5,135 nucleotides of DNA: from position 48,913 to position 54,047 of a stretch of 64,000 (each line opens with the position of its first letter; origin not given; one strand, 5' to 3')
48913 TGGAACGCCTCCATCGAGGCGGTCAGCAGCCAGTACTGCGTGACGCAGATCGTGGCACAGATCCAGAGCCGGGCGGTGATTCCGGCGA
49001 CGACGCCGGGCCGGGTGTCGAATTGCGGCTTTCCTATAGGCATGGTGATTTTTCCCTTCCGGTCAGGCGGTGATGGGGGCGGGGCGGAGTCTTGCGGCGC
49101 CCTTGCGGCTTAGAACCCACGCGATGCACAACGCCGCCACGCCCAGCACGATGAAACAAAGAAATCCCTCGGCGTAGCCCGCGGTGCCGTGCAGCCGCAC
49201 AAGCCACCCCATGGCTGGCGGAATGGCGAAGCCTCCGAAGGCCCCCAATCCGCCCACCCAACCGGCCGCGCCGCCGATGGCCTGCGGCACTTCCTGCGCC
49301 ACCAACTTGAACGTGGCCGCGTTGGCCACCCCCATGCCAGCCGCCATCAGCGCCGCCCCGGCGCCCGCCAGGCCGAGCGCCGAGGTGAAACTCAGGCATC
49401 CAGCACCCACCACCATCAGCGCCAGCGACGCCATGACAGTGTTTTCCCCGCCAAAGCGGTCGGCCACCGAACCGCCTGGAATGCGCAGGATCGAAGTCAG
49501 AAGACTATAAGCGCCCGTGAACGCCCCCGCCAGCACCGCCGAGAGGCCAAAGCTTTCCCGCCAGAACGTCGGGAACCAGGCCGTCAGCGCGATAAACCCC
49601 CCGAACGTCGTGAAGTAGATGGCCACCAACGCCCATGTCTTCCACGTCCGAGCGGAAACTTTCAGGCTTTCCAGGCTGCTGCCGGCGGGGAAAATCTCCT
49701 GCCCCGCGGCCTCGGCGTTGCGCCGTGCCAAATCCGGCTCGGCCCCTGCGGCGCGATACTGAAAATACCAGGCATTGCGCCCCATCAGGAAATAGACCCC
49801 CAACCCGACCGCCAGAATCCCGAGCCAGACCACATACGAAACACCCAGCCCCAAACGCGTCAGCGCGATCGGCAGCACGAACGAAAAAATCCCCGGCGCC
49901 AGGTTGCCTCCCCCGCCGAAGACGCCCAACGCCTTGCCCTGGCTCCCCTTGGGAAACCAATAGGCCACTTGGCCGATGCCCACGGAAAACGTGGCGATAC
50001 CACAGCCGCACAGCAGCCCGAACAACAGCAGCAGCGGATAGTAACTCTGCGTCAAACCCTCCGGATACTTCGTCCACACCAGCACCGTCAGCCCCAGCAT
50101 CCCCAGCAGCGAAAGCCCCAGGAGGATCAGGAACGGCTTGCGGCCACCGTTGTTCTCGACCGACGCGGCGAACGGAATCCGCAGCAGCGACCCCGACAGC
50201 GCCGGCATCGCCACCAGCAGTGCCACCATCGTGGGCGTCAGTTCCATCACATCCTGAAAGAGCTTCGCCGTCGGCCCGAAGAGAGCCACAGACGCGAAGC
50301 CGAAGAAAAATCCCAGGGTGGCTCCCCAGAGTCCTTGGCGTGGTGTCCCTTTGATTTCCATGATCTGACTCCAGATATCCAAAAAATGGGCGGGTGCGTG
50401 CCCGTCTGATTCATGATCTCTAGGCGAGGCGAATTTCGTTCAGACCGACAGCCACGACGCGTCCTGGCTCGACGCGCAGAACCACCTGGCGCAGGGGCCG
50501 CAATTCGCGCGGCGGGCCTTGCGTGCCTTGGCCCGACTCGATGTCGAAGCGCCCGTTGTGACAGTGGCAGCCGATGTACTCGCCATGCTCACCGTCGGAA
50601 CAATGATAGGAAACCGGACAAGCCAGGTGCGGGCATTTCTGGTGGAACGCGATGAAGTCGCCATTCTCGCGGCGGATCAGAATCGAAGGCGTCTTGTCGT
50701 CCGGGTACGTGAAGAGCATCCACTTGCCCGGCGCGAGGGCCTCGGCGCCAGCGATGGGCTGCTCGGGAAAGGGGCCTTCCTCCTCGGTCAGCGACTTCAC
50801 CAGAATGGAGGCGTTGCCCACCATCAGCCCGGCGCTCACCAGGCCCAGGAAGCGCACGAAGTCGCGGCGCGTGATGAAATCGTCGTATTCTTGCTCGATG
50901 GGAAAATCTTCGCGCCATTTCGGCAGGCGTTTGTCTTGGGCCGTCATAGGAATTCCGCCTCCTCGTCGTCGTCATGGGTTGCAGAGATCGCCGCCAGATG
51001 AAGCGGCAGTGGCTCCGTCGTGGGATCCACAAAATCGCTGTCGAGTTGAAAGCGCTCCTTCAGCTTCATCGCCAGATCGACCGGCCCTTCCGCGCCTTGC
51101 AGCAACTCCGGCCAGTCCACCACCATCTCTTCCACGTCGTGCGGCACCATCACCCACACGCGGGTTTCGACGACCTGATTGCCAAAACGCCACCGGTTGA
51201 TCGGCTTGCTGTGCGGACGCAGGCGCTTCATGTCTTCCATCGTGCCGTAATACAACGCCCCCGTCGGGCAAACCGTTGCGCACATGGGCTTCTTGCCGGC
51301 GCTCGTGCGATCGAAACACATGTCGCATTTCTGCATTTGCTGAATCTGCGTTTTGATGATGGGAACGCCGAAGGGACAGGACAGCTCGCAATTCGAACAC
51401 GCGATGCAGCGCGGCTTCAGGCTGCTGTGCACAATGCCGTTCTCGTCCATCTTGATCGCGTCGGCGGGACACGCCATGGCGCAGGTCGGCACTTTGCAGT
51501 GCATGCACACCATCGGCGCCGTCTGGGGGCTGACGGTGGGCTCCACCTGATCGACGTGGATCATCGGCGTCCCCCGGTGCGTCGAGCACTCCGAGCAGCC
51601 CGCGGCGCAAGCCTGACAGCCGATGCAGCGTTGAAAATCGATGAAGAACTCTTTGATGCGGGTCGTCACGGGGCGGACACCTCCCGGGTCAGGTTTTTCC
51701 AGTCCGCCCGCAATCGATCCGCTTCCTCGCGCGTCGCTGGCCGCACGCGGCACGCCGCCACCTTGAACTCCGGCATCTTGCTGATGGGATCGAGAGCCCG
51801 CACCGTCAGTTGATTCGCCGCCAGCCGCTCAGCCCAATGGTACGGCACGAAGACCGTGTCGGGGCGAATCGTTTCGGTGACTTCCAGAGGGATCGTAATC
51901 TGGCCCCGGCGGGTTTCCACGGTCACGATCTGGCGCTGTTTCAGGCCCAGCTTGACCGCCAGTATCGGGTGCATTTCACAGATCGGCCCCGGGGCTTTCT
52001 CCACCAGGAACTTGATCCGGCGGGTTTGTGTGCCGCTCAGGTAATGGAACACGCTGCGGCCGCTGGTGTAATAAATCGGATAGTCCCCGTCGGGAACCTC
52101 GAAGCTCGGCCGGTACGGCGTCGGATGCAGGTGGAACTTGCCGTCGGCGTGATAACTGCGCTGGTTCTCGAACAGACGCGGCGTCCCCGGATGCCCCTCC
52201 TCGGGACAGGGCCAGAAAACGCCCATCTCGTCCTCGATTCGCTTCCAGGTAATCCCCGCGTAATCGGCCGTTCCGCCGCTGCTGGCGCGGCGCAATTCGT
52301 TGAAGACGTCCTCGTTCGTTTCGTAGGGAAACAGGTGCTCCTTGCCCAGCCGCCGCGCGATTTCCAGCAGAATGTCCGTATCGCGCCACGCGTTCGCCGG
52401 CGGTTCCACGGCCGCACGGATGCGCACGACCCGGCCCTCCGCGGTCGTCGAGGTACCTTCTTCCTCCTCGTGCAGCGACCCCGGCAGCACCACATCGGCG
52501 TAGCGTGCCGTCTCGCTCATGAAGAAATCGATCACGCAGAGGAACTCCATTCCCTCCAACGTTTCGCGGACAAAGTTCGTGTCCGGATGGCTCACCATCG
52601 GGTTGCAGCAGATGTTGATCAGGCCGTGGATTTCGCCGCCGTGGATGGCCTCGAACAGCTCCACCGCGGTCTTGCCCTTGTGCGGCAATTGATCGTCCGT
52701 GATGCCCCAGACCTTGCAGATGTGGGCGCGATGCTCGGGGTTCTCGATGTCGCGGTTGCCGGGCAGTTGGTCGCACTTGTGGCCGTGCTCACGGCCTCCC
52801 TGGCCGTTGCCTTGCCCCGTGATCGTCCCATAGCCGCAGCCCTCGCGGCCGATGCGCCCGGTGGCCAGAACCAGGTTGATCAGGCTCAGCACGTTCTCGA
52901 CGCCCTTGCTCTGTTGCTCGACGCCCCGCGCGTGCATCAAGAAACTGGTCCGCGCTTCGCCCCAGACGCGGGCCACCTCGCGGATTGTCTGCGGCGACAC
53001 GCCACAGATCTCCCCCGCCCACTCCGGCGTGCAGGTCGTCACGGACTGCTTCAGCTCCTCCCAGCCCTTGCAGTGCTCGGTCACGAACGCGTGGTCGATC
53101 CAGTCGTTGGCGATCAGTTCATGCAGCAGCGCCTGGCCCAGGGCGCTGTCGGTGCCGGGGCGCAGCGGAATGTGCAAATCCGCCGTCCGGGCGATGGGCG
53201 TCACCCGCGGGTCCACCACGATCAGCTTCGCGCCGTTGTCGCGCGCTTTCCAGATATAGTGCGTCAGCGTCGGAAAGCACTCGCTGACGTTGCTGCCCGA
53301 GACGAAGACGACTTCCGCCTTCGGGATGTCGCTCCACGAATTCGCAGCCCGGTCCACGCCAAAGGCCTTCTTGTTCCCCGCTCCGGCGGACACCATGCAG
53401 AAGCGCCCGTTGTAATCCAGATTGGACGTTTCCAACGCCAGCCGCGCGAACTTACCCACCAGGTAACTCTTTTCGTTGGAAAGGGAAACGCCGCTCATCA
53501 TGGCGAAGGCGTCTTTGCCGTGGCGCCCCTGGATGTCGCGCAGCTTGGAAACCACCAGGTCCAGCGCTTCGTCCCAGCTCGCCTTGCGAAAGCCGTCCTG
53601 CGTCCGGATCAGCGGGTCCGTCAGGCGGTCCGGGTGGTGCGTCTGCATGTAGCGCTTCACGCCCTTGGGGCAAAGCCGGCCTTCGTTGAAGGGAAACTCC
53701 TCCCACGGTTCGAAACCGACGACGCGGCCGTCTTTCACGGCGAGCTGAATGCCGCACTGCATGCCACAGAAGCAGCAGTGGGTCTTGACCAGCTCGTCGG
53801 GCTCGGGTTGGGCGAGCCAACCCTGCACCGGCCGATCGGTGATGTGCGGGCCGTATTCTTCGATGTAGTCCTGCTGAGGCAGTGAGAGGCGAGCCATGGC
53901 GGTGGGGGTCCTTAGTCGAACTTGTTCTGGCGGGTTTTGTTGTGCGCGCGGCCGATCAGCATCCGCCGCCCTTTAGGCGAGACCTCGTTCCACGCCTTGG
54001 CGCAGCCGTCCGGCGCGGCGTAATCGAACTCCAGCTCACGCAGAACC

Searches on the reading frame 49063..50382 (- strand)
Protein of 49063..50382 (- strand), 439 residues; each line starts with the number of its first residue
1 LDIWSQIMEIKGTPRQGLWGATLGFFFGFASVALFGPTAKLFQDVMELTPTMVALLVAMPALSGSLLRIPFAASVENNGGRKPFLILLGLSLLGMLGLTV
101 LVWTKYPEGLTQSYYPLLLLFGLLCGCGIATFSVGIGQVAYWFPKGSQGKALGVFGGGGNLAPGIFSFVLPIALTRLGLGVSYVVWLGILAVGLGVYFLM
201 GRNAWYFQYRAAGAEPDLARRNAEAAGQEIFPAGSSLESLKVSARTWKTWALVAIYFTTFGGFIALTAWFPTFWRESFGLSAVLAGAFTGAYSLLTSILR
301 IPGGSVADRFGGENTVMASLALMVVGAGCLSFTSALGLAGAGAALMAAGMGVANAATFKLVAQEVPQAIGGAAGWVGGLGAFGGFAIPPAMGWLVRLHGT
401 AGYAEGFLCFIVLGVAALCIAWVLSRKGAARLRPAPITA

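Call 8: search_protein_families(library=pfam, proteins=[window:49063-50382:-], max_evalue=0.001)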
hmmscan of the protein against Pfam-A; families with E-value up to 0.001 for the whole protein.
window:49063-50382:- (439 aa): 1 family
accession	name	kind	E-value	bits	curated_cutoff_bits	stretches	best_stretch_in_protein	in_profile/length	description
PF07690.21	MFS_1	-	2.3e-35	122.6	33.4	2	22-388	2-347/347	Major Facilitator Superfamily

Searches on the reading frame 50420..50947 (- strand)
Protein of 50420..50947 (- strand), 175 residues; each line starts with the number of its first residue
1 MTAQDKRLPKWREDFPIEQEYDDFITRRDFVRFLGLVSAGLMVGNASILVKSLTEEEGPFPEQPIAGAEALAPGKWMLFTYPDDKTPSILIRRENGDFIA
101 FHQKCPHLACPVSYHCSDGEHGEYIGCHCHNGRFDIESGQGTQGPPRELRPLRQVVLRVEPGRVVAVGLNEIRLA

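Call 8: search_protein_families(library=pfam, proteins=[window:50420-50947:-], max_evalue=0.001)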
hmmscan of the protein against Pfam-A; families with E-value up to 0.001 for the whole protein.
window:50420-50947:- (175 aa): 1 family
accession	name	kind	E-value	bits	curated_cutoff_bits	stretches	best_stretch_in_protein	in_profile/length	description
PF00355.32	Rieske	-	3.6e-11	43.3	20.3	1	85-147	23-81/88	Rieske [2Fe-2S] domain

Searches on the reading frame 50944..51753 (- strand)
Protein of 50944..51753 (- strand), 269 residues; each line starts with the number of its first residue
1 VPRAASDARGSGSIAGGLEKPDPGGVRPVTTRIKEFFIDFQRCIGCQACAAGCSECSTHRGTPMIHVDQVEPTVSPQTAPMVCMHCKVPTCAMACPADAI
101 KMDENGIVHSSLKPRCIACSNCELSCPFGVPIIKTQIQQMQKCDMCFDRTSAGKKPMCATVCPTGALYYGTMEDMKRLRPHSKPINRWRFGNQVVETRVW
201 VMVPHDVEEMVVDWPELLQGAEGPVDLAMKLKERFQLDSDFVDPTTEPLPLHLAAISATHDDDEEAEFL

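Call 8: search_protein_families(library=pfam, proteins=[window:50944-51753:-], max_evalue=0.001)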
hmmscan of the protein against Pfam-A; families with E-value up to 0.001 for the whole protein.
window:50944-51753:- (269 aa): 9 families
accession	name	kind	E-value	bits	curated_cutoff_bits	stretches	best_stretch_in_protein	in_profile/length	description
PF13247.11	Fer4_11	-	4.8e-20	72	26.2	1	79-171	6-99/100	4Fe-4S dicluster domain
PF12838.12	Fer4_7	-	1.3e-08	35.6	27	1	83-130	2-52/52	4Fe-4S dicluster domain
PF13187.11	Fer4_9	-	2.9e-06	27.6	27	1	83-128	2-49/52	4Fe-4S dicluster domain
PF12797.12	Fer4_2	-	4.3e-06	26.8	24.5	1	36-54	3-21/22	4Fe-4S binding domain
PF00037.32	Fer4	-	6.4e-06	26.2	21.1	0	115-130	7-22/24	4Fe-4S binding domain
PF13237.11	Fer4_10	-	7.5e-05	23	25.5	0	81-127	7-53/53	4Fe-4S dicluster domain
PF12837.12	Fer4_6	-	0.00036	20.8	25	0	115-131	8-24/24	4Fe-4S binding domain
PF25160.1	LdpA_Fe-S-bd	-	0.00051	20.2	27.6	0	85-129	4-41/49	LdpA Fe-S cluster-binding domain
PF14697.11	Fer4_21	-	0.00089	19.8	35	1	82-128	7-53/59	4Fe-4S dicluster domain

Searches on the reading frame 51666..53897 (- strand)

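Call 8: search_protein_families(library=pfam, proteins=[window:51666-53897:-], max_evalue=0.001)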
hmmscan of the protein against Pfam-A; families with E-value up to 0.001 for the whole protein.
window:51666-53897:- (743 aa): 3 families
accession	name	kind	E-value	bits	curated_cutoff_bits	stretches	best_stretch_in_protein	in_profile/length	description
PF00384.28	Molybdopterin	-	4.7e-63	213.8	24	1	91-515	1-352/353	Molybdopterin oxidoreductase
PF01568.27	Molydop_binding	-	4.6e-29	101.1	26.8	1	609-714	2-109/110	Molydopterin dinucleotide binding domain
PF04879.21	Molybdop_Fe4S4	-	7.1e-16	58.4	22.7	1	36-84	3-51/55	Molybdopterin oxidoreductase Fe4S4 domain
